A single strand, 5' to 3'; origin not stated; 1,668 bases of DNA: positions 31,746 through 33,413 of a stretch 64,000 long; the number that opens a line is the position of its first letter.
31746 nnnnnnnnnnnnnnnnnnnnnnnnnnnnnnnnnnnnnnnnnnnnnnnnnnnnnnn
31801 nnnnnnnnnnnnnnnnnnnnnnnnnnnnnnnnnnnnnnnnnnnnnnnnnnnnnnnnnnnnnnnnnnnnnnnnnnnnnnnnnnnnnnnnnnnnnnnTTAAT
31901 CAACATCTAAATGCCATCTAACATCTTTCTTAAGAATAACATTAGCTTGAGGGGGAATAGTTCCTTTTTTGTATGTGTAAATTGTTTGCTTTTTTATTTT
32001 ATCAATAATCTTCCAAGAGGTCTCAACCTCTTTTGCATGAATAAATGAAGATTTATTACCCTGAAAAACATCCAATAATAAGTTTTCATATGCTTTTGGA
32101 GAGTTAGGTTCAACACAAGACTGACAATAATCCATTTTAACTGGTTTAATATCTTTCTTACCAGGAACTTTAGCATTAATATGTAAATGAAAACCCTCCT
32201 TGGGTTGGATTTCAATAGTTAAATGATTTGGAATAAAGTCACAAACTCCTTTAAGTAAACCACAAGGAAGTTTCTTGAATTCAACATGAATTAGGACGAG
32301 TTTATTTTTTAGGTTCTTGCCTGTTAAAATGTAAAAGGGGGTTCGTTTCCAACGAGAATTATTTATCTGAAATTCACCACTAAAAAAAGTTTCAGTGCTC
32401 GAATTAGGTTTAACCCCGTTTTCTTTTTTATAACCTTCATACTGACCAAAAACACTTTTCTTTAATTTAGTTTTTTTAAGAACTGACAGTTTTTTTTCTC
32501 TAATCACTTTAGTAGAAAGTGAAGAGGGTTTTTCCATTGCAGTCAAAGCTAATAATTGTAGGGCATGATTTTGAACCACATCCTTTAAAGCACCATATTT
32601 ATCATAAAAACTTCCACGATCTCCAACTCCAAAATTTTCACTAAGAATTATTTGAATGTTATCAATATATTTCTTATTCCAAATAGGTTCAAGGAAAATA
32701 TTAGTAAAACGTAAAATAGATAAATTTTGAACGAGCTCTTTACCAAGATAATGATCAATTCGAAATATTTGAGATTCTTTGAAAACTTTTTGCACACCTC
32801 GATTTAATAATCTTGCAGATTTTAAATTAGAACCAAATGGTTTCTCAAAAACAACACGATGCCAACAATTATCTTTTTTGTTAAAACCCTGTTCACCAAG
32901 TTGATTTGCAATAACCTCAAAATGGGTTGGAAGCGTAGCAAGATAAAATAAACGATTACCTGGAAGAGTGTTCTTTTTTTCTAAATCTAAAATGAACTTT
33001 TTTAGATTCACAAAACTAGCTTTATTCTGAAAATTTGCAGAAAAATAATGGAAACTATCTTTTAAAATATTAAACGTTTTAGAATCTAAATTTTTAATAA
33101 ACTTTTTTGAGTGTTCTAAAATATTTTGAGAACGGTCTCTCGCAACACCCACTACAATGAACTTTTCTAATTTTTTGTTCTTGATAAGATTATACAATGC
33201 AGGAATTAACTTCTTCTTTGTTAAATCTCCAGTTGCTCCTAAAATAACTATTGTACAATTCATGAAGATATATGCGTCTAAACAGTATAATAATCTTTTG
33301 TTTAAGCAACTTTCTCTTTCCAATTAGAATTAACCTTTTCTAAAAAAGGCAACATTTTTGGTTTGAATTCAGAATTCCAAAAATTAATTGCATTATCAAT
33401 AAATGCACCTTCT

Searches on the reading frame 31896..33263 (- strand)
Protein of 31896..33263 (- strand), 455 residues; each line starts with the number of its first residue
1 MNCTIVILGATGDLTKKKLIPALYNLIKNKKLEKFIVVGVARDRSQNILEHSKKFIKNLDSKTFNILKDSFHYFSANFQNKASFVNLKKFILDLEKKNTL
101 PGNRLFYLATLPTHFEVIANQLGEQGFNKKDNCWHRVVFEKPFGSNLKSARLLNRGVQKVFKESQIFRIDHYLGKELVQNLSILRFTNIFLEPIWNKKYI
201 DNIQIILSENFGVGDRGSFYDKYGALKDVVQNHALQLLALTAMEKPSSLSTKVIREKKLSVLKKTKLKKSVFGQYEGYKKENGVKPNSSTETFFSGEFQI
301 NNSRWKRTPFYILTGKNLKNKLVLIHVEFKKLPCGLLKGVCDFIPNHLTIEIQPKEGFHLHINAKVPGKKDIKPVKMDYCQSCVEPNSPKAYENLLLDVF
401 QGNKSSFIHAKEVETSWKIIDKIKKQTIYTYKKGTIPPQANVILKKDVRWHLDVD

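Call 19: find_homologous_proteins(query=window:31896-33263:-, max_evalue=1e-30)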
Query window:31896-33263:- (455 aa): 7927 proteins with E <= 1e-30 among 8000 candidates; the best 120 are listed.
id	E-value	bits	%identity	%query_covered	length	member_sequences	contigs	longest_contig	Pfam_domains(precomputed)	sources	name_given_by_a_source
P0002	0.0e+0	1025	100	100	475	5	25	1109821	PF02781.22,PF00479.29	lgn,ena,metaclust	metaclust:\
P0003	1.2e-169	583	59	100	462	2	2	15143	PF02781.22,PF00479.29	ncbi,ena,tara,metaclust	tara:strand:+ start:1103 stop:2491 length:1389 start_codon:yes stop_codon:yes gene_type:complete|met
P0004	1.8e-168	579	56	99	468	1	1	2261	PF02781.22,PF00479.29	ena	-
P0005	6.0e-166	571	57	98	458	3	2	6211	PF02781.22,PF00479.29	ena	-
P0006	6.3e-166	571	56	100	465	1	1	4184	PF02781.22,PF00479.29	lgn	-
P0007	2.0e-165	569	56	99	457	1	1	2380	PF02781.22,PF00479.29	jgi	-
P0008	7.3e-165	567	55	100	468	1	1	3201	PF02781.22,PF00479.29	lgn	-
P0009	8.6e-165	567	58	99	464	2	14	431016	PF02781.22,PF00479.29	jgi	jgi:glucose-6-phosphate 1-dehydrogenase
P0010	1.2e-164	566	55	100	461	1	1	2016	PF02781.22,PF00479.29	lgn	-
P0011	1.5e-163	563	55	99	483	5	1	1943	PF02781.22,PF00479.29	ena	-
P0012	9.6e-162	557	55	100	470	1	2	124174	PF02781.22,PF00479.29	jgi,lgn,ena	jgi:glucose-6-phosphate 1-dehydrogenase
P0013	2.1e-161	556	54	100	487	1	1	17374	PF02781.22,PF00479.29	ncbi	-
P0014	2.8e-161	555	56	100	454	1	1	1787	PF02781.22,PF00479.29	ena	-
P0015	3.3e-159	549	54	98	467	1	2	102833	PF02781.22,PF00479.29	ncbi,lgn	-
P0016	1.1e-158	547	55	100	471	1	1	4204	PF02781.22,PF00479.29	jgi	jgi:glucose-6-phosphate 1-dehydrogenase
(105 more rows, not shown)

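Call 20: find_encoding_contigs(protein=P0009, flank=10000, max_places=2)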
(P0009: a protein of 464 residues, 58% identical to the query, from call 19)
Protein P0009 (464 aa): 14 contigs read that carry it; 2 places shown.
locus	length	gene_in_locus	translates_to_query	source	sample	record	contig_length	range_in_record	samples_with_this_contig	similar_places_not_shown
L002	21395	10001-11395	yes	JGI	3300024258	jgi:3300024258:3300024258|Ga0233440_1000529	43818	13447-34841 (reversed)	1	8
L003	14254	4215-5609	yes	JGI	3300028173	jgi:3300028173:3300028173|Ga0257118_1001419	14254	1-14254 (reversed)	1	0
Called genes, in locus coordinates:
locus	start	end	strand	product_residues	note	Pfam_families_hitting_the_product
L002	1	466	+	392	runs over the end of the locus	PF00266:Aminotran_5, PF01212:Beta_elim_lyase (weak), PF01041:DegT_DnrJ_EryC1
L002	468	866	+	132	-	PF01592:NifU_N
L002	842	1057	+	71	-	-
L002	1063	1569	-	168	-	PF08279:HTH_11 (weak), PF13404:HTH_AsnC-type, PF13412:HTH_24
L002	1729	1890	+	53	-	-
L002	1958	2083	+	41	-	-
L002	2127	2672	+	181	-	PF00210:Ferritin (faint), PF02915:Rubrerythrin, PF21349:RUBY_RBDX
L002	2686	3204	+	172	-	PF21349:RUBY_RBDX, PF02915:Rubrerythrin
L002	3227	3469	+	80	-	PF13192:Thioredoxin_3 (weak), PF00462:Glutaredoxin, PF13417:GST_N_3 (weak)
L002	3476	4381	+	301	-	PF01134:GIDA (faint), PF07992:Pyr_redox_2, PF13738:Pyr_redox_3, PF00070:Pyr_redox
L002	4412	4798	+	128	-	PF06397:Desulfoferrod_N, PF01880:Desulfoferrodox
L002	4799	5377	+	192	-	PF02525:Flavodoxin_2, PF03358:FMN_red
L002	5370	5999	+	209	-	-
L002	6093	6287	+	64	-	PF12797:Fer4_2 (weak), PF00037:Fer4 (faint), PF12837:Fer4_6 (weak), PF13459:Fer4_15, PF13370:Fer4_13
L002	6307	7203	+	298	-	-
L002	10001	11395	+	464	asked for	PF00479:G6PD_N, PF02781:G6PD_C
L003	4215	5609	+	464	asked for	PF00479:G6PD_N, PF02781:G6PD_C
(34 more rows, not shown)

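Call 21: find_encoding_contigs(protein=P0003, flank=10000, max_places=2)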
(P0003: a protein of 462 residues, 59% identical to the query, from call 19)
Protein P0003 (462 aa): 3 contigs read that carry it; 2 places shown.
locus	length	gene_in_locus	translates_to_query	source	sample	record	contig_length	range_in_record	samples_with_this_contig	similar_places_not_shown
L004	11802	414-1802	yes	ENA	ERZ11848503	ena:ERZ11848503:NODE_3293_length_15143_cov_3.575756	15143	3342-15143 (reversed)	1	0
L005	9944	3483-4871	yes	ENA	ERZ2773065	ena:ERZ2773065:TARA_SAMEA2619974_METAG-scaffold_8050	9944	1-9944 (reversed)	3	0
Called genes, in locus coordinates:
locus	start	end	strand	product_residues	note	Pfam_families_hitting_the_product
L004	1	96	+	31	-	?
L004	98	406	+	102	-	-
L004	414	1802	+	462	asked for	PF00479:G6PD_N, PF02781:G6PD_C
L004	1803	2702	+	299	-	PF02826:2-Hacid_dh_C (weak), PF03446:NAD_binding_2, PF03807:F420_oxidored, PF00393:6PGD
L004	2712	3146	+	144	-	PF02502:LacAB_rpiB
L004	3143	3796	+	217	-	PF00834:Ribul_P_3_epim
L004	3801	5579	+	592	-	PF00456:Transketolase_N, PF00676:E1_dh, PF13292:DXP_synthase_N, PF02775:TPP_enzyme_C (faint), PF02779:Transket_pyr, PF02780:Transketolase_C, PF22613:Transketolase_C_1 (faint)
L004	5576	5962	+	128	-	PF02411:MerT (weak)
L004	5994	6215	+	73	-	-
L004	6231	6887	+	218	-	PF00730:HhH-GPD, PF00633:HHH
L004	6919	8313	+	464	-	PF04055:Radical_SAM, PF06968:BATS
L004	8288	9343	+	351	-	PF04055:Radical_SAM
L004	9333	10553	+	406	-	PF00464:SHMT, PF00266:Aminotran_5 (weak), PF00155:Aminotran_1_2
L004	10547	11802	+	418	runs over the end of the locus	PF00350:Dynamin_N (faint), PF01926:MMR_HSR1, PF02421:FeoB_N (weak), PF18128:HydF_dimer, PF18133:HydF_tetramer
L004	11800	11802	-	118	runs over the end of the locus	PF01638:HxlR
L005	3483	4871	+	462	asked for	PF00479:G6PD_N, PF02781:G6PD_C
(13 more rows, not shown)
